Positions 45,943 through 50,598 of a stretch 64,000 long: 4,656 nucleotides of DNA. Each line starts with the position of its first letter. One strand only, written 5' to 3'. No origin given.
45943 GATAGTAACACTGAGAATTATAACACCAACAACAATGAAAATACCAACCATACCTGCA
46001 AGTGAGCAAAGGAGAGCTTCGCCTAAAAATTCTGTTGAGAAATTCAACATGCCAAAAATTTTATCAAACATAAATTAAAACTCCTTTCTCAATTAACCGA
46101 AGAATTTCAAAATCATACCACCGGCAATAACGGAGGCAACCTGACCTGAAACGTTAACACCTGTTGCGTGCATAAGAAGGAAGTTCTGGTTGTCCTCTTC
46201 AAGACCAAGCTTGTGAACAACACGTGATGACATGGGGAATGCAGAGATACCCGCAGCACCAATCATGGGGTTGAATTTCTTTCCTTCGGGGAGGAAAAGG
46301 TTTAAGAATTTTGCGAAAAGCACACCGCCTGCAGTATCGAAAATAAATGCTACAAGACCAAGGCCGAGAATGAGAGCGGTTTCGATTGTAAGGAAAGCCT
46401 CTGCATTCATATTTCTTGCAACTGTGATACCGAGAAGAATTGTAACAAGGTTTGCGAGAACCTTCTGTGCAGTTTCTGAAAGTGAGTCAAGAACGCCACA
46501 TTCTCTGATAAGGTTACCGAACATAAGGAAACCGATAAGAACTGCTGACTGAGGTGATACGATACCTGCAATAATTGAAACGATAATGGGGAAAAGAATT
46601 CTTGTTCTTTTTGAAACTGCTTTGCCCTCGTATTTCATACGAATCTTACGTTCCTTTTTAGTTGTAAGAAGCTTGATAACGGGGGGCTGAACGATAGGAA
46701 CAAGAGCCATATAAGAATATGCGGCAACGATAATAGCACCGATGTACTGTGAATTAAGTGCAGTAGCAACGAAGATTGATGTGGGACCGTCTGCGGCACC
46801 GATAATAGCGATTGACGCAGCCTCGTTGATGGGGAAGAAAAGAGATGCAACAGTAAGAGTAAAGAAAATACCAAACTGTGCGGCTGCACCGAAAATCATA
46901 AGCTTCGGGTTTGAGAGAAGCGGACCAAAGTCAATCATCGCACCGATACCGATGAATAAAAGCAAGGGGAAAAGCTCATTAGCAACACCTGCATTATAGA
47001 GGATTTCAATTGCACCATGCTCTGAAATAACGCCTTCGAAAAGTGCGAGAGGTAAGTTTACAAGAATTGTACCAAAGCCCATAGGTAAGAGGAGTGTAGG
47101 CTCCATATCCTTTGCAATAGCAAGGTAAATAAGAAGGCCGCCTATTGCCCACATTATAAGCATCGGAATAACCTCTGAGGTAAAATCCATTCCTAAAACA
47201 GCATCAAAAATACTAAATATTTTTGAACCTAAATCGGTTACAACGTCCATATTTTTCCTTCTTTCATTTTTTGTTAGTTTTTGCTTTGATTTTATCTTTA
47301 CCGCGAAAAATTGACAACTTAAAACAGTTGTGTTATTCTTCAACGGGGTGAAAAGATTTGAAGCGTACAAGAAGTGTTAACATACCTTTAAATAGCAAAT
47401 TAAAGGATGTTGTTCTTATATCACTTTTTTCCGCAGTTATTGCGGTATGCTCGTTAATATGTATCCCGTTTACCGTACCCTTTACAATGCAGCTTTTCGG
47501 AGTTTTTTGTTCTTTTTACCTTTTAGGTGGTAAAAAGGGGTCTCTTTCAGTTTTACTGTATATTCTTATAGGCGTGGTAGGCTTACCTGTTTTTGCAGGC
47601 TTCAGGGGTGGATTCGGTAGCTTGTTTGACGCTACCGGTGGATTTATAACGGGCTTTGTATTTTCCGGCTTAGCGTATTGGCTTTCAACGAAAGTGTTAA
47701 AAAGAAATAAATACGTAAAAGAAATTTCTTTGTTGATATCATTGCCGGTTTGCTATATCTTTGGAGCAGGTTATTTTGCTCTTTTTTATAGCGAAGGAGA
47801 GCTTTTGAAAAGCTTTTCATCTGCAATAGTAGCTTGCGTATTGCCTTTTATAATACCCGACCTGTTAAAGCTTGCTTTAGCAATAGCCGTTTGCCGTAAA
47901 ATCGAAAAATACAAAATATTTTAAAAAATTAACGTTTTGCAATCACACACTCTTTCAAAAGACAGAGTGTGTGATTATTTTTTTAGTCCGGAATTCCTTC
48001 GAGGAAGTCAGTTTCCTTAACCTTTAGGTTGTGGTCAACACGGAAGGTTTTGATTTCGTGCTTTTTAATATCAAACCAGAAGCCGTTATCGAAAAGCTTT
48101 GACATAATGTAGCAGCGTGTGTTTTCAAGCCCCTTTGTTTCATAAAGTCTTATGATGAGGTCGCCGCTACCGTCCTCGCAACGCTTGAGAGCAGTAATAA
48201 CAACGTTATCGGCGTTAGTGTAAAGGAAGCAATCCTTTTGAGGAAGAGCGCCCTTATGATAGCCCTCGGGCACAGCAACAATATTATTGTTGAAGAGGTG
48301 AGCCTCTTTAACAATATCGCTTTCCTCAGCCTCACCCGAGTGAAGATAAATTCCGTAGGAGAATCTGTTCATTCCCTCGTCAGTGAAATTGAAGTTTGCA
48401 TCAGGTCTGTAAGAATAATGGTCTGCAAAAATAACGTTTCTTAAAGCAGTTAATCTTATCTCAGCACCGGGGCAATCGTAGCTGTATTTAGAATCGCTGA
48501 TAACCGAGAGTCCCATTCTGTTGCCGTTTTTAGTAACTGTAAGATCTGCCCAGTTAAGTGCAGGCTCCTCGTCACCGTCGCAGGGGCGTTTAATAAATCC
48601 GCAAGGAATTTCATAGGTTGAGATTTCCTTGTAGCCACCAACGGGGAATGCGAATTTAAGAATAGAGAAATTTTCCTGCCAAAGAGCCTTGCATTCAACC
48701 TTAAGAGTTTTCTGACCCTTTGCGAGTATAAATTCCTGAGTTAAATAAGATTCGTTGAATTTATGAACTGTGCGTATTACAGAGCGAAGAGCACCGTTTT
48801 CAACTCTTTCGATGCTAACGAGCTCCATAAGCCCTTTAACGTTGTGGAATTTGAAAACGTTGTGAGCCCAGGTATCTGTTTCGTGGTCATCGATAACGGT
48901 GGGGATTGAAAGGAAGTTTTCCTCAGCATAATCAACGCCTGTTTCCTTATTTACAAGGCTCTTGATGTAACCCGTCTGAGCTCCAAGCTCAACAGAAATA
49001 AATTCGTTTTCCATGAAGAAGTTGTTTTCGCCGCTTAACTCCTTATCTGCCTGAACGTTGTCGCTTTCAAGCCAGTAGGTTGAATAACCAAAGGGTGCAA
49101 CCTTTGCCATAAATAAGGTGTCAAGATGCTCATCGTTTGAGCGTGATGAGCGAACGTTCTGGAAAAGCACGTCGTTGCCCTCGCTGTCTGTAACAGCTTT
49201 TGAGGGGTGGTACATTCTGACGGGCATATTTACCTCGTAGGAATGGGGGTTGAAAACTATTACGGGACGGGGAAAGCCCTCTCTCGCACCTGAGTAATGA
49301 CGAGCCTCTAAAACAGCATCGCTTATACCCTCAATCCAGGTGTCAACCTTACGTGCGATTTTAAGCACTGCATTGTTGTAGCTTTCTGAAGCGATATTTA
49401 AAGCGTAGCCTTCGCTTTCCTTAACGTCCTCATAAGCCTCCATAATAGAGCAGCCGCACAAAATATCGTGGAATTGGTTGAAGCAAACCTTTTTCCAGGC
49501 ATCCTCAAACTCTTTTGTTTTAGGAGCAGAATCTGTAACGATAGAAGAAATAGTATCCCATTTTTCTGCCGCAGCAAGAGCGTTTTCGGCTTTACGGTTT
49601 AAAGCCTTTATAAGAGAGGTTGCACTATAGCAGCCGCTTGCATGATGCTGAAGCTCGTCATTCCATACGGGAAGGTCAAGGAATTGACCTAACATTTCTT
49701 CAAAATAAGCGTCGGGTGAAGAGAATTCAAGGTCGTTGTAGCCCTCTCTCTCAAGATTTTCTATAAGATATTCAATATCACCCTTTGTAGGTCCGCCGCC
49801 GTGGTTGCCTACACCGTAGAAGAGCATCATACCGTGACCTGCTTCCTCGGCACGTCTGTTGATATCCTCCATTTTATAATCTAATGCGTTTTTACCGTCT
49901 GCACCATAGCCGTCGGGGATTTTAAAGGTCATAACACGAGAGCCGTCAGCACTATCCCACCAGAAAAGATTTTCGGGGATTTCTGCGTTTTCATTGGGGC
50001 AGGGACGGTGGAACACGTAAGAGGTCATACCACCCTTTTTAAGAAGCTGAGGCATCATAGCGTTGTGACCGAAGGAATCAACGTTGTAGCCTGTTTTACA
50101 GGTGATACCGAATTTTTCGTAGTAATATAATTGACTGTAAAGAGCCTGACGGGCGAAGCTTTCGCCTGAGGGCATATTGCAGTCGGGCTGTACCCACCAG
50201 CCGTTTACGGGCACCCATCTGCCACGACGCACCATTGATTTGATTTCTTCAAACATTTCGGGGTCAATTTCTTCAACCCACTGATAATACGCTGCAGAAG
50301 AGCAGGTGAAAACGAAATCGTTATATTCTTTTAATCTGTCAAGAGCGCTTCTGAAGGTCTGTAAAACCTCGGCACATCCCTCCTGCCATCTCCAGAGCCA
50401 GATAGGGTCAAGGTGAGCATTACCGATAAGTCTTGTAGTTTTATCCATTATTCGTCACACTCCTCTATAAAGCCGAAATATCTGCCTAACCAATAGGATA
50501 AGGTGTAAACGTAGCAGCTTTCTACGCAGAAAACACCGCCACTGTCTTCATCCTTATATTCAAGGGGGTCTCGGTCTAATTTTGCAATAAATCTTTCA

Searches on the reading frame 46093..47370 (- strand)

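Call 73: search_protein_families(library=pfam, proteins=[window:46093-47370:-], max_evalue=0.00001)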
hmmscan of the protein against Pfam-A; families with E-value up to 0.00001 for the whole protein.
window:46093-47370:- (425 aa): 1 family
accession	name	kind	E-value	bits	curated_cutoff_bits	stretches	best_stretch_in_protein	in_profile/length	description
PF03977.18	OAD_beta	-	4.1e-148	493.5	31.6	1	71-424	3-349/349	Na+-transporting oxaloacetate decarboxylase beta subunit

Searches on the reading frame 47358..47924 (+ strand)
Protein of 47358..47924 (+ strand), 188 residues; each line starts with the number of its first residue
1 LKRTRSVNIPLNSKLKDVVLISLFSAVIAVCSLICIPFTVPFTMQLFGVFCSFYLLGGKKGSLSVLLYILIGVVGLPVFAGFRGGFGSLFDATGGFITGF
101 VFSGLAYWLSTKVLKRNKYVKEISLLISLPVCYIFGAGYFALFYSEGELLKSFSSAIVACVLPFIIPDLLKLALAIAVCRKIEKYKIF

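Call 73: search_protein_families(library=pfam, proteins=[window:47358-47924:+], max_evalue=0.00001)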
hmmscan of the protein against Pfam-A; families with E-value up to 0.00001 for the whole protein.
window:47358-47924:+ (188 aa): 1 family
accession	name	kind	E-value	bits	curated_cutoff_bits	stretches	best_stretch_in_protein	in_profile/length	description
PF02632.19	BioY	-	4.1e-35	121.2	25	1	39-184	3-140/140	BioY family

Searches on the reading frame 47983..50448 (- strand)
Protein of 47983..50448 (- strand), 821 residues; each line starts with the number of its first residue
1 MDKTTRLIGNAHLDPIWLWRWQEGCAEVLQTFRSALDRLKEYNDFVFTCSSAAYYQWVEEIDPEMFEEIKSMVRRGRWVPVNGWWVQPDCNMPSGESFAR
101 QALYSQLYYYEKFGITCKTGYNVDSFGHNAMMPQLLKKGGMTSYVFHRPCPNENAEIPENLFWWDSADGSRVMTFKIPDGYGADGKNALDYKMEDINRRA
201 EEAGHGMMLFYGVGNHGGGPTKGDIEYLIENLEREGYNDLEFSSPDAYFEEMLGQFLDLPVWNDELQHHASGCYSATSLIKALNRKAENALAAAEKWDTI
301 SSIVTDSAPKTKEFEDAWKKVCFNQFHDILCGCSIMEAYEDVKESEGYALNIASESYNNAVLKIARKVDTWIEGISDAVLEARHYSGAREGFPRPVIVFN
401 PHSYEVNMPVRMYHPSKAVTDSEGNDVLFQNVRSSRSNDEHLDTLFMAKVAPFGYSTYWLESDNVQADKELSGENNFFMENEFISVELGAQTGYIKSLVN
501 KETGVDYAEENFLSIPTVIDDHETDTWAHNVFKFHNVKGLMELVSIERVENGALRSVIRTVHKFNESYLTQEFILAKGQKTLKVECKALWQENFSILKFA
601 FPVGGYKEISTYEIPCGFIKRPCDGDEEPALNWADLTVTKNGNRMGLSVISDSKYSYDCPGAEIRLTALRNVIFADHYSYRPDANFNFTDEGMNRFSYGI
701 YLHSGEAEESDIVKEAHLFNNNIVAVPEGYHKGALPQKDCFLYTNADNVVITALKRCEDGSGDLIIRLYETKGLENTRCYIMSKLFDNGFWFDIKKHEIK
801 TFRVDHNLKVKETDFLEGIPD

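Call 74: search_protein_families(library=pfam, proteins=[window:47983-50448:-], max_evalue=0.00001)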
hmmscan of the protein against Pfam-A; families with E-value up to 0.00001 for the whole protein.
window:47983-50448:- (821 aa): 3 families
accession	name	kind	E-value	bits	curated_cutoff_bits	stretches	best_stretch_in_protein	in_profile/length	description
PF01074.27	Glyco_hydro_38N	-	3.7e-62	210.6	25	1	7-262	4-269/270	Glycosyl hydrolases family 38 N-terminal domain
PF07748.19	Glyco_hydro_38C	-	5.3e-28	99.1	25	1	479-677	1-205/206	Glycosyl hydrolases family 38 C-terminal domain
PF09261.16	Alpha-mann_mid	-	2e-16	60.3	31.1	1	271-361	4-93/96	Alpha mannosidase middle domain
